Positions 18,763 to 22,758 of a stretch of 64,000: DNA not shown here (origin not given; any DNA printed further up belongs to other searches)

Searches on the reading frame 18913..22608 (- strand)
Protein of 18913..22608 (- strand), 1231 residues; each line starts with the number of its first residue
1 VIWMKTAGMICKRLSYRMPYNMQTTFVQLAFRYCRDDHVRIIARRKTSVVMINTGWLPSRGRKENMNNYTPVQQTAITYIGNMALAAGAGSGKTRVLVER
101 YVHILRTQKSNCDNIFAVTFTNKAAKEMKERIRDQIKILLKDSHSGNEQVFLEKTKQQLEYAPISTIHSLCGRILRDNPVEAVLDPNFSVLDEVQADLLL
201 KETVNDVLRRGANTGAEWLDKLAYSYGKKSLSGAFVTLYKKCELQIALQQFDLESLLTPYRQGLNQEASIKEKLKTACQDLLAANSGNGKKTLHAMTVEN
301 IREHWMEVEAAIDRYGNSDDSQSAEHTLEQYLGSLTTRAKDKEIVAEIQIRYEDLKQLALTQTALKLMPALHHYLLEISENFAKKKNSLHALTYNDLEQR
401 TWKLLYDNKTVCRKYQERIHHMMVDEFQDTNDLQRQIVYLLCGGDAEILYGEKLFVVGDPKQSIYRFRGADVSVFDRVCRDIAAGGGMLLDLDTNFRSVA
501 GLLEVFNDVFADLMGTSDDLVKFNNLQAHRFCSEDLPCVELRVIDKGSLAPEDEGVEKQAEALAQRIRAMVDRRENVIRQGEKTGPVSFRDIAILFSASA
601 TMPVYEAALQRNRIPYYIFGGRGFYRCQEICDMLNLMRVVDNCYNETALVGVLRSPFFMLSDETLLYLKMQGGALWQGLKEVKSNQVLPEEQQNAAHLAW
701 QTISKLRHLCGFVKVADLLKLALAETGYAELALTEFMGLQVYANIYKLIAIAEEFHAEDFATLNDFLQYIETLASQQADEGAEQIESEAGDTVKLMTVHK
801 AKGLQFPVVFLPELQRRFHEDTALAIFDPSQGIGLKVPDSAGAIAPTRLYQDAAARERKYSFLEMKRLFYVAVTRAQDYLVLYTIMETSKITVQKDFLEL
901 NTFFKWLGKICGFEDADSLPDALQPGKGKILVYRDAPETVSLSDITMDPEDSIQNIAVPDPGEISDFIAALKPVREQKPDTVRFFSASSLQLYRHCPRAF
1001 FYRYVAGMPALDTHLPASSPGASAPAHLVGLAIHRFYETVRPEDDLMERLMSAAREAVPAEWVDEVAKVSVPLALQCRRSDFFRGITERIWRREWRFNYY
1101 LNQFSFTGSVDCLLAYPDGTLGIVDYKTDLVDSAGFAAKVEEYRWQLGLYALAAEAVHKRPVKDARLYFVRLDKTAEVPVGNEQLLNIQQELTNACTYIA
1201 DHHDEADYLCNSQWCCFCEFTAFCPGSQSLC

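Call 39: search_protein_families(library=pfam, proteins=[window:18913-22608:-], max_evalue=0.000001)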
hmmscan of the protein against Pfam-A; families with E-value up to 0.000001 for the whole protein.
window:18913-22608:- (1231 aa): 5 families
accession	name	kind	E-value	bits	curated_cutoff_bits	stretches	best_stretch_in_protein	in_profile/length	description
PF00580.27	UvrD-helicase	-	1e-61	209.4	23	2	72-255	4-154/271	UvrD/REP helicase N-terminal domain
PF13361.12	UvrD_C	-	1.3e-30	107.5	25.6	1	491-883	2-346/350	UvrD-like helicase C-terminal domain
PF12705.13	PDDEXK_1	-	6e-23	82.5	22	1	985-1225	2-247/247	PD-(D/E)XK nuclease superfamily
PF13245.12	AAA_19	-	2.1e-19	70.5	25.1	1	81-195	12-100/134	AAA domain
PF13538.12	UvrD_C_2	-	8e-11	42.1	27.4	0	795-819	4-30/52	UvrD-like helicase C-terminal domain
